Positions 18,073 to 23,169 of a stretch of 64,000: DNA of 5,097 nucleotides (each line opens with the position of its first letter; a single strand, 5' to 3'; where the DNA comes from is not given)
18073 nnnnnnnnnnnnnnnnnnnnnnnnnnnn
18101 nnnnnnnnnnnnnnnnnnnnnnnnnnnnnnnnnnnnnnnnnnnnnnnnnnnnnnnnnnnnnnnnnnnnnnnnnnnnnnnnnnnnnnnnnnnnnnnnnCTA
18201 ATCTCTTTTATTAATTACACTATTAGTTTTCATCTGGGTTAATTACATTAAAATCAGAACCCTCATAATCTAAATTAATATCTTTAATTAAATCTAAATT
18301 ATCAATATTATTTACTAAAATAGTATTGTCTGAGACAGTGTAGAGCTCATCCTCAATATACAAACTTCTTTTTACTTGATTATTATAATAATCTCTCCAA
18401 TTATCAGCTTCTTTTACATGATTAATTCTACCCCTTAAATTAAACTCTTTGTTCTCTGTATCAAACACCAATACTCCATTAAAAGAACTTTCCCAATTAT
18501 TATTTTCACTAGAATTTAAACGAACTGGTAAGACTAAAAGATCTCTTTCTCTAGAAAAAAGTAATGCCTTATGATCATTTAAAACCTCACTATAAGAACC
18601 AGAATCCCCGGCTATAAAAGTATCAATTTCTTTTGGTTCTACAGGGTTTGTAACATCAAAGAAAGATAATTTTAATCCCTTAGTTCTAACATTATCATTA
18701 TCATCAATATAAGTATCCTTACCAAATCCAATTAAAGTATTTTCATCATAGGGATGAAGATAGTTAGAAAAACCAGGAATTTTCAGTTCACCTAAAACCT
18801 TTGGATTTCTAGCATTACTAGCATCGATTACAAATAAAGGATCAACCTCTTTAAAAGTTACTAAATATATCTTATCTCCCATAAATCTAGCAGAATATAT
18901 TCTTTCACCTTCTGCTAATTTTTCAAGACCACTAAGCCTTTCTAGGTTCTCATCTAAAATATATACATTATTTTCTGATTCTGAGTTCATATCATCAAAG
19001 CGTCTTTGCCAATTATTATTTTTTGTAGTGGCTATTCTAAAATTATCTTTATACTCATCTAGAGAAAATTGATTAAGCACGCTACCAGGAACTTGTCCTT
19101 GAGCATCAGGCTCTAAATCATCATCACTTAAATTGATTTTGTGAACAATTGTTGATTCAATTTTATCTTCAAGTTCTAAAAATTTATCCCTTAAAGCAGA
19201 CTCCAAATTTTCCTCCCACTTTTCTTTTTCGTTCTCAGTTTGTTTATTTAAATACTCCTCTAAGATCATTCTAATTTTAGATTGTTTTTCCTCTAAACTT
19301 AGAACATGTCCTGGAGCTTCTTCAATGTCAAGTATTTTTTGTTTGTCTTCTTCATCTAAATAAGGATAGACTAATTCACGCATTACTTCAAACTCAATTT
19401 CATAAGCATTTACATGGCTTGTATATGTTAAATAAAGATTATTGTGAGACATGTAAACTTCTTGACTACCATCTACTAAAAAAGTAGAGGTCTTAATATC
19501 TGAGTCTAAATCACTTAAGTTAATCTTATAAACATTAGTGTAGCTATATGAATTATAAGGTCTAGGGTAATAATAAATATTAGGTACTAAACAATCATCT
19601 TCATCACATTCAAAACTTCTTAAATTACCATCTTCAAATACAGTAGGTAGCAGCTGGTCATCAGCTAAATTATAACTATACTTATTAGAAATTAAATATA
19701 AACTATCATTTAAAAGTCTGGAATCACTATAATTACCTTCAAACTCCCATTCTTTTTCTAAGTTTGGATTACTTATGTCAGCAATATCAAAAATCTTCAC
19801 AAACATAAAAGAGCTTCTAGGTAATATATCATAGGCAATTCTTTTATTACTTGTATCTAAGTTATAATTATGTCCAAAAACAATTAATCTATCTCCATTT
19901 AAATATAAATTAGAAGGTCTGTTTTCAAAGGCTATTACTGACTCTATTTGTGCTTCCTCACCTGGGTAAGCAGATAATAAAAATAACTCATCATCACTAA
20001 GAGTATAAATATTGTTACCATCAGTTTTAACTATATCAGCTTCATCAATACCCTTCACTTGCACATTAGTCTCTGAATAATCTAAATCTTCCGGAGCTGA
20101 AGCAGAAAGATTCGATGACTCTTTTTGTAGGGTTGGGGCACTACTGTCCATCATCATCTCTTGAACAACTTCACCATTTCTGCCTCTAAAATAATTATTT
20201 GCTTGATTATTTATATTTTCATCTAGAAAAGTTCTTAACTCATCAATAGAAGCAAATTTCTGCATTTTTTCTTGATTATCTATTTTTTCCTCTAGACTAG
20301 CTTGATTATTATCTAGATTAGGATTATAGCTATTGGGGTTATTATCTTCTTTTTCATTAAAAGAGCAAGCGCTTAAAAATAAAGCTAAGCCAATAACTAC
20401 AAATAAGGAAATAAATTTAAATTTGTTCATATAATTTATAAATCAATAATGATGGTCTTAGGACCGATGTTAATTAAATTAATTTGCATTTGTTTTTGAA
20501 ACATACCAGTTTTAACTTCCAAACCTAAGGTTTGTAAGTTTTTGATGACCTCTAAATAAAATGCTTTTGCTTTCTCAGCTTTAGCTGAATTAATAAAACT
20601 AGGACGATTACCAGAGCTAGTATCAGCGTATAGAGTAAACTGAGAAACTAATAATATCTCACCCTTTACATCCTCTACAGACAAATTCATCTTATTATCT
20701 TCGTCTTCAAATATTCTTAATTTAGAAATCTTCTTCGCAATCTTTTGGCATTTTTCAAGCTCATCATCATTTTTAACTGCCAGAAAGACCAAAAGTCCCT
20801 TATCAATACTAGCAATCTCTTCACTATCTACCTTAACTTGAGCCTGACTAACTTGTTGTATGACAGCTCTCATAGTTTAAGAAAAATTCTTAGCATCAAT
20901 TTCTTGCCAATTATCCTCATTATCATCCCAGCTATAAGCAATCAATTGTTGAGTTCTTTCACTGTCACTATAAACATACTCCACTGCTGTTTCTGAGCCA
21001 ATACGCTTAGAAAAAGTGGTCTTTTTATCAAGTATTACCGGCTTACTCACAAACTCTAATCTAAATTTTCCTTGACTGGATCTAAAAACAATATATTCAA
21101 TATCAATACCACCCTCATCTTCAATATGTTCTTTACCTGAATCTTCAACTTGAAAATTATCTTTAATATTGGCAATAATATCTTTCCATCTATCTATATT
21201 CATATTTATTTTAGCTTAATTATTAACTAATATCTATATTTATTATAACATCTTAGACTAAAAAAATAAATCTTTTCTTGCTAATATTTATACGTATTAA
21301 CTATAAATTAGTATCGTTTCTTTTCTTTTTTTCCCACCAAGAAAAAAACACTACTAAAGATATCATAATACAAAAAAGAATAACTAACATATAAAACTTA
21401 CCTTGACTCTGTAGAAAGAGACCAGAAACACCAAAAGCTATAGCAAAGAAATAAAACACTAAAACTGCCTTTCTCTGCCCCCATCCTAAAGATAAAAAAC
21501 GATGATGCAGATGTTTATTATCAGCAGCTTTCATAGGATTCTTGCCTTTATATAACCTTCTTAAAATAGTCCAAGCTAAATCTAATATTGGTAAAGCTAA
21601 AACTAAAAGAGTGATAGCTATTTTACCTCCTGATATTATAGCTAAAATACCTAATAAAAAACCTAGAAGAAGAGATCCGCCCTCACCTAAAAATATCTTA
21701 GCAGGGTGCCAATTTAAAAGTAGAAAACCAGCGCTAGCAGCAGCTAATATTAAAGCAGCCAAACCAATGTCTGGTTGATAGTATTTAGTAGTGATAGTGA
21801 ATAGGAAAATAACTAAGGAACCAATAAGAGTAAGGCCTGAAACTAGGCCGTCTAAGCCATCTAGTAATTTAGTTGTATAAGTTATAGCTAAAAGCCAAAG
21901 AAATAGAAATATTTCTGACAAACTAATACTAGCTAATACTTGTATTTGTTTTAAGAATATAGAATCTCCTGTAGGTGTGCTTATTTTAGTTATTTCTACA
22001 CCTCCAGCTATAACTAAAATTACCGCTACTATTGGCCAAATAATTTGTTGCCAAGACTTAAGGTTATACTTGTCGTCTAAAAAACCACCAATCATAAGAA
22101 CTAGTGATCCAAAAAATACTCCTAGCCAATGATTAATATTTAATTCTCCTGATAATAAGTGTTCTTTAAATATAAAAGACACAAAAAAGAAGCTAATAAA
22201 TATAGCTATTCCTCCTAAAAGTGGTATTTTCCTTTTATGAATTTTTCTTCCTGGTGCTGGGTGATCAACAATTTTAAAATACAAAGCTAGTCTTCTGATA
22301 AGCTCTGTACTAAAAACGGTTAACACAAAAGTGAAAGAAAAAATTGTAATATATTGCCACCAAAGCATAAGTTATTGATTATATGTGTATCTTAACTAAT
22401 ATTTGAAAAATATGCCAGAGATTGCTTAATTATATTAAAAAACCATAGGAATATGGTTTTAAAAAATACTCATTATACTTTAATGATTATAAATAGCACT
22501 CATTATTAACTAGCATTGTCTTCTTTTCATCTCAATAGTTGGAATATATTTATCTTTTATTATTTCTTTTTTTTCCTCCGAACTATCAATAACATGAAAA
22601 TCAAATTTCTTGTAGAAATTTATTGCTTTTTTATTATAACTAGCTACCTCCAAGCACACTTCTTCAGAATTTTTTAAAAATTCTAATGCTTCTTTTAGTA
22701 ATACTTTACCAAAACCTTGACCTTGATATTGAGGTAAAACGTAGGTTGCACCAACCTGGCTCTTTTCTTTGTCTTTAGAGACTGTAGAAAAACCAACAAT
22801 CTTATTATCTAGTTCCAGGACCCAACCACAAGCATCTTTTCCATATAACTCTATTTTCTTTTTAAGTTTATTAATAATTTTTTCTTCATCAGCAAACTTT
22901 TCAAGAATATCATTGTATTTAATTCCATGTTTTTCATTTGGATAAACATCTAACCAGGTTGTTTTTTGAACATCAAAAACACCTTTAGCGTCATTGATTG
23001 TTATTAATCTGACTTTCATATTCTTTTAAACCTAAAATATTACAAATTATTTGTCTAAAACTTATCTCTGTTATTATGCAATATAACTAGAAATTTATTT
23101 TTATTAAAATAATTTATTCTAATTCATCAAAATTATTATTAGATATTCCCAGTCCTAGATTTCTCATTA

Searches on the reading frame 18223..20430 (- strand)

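Call 36: search_protein_families(library=pfam, proteins=[window:18223-20430:-], max_evalue=1)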
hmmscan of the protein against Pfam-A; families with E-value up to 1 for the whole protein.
window:18223-20430:- (735 aa): 1 family
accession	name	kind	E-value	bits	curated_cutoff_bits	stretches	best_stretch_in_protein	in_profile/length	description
PF09826.15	Beta_propel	-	2.4e-151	505.4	22.4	1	118-711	1-494/495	Beta propeller domain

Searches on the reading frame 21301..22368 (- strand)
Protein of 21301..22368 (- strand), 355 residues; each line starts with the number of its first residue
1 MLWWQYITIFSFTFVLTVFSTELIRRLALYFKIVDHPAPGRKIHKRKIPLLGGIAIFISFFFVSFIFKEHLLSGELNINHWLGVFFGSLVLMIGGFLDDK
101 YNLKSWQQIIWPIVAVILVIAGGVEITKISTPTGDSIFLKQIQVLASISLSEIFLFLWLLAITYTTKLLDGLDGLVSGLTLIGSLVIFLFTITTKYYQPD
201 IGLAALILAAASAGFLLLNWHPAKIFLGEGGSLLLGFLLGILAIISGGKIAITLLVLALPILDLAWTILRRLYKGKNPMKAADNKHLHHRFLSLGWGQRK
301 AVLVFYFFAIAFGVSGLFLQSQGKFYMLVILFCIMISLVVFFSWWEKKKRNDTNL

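Call 36: search_protein_families(library=pfam, proteins=[window:21301-22368:-], max_evalue=1)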
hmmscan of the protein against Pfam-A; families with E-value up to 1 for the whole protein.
window:21301-22368:- (355 aa): 2 families
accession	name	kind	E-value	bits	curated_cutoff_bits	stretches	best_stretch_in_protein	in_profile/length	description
PF00953.26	Glycos_transf_4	-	1.6e-29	103.4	27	1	81-246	1-159/160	Glycosyl transferase family 4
PF17359.7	DUF5385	-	0.0057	16.8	25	1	322-354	2-33/217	Family of unknown function (DUF5385)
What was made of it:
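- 21301..22368 (-): WecA-like glycosyltransferase family 4 membrane enzyme, the conserved downstream neighbour of the ATPase. Pfam Glycos_transf_4 (call 36).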

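Call 57: search_protein_families(library=ncbifam, proteins=[window:21301-22368:-], max_evalue=0.00001)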
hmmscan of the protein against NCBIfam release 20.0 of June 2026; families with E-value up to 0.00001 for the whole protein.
window:21301-22368:- (355 aa): 3 families
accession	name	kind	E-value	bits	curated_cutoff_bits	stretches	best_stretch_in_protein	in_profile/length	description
TIGR02380.1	ECA_wecA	exception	3.4e-34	118.5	326.05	1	10-342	4-330/346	UDP-N-acetylglucosamine--undecaprenyl-phosphate N-acetylglucosaminephosphotransferase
NF053644.1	MraY_archaea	equivalog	1.4e-23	83.8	450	2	125-314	150-337/340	pseudomurein biosynthesis MraY family phospho-N-acetylmuramoyl-pentapeptide-transferase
TIGR00445.1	mraY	equivalog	5.1e-20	72.2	192.05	1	32-316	19-314/321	phospho-N-acetylmuramoyl-pentapeptide-transferase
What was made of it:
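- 21301..22368 (-): Best NCBIfam match is WecA, below its cut-off (call 57).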

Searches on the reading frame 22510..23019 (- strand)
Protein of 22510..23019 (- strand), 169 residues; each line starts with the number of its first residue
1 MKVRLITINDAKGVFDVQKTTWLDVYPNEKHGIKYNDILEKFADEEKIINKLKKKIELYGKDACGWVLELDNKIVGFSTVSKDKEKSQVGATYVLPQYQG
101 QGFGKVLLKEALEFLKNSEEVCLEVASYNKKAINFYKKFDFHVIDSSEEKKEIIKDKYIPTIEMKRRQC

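Call 36: search_protein_families(library=pfam, proteins=[window:22510-23019:-], max_evalue=1)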
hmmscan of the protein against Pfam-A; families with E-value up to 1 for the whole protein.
window:22510-23019:- (169 aa): 13 families
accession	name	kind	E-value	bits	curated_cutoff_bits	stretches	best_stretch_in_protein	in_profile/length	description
PF00583.31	Acetyltransf_1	-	6.1e-17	62.4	20.7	1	58-141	28-116/116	Acetyltransferase (GNAT) family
PF13508.13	Acetyltransf_7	-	1.2e-15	58.1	27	1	63-142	3-83/84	Acetyltransferase (GNAT) domain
PF13673.13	Acetyltransf_10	-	1.3e-13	51.5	23.6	1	51-153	21-119/128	Acetyltransferase (GNAT) domain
PF08445.16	FR47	-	7.5e-07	29.5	22.1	1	85-147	20-83/86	FR47-like protein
PF14542.12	Acetyltransf_CG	-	7.5e-06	26.4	30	1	68-133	4-71/80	GCN5-related N-acetyl-transferase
PF13302.13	Acetyltransf_3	-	9.1e-05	23.6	25.4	1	45-141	44-137/138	Acetyltransferase (GNAT) domain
PF01853.24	MOZ_SAS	-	0.0007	19.7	32.2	1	72-130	62-121/180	MOZ/SAS family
PF13527.13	Acetyltransf_9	-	0.0044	17.4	25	1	87-143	73-126/127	Acetyltransferase (GNAT) domain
PF23874.1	Phage_Hfq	-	0.008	16.8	24.2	1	32-85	6-58/98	Hfq-like protein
PF17013.11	Acetyltransf_15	-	0.016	15.1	35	1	79-118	65-104/210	Putative acetyl-transferase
PF13420.13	Acetyltransf_4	-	0.022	15.2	24.3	1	41-149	24-142/155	Acetyltransferase (GNAT) domain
PF12891.13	Glyco_hydro_44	-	0.067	13.6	25.1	1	18-85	129-185/223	Glycoside hydrolase family 44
PF23209.2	IDM1_C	-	0.1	13.1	33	1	96-153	67-123/140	Increased DNA methylation 1, C-terminal domain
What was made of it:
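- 22510..23019 (-): GNAT acetyltransferase (169 aa), the third occupant of the variable slot in this genome. Pfam Acetyltransf_1, E=6e-17 (call 36).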
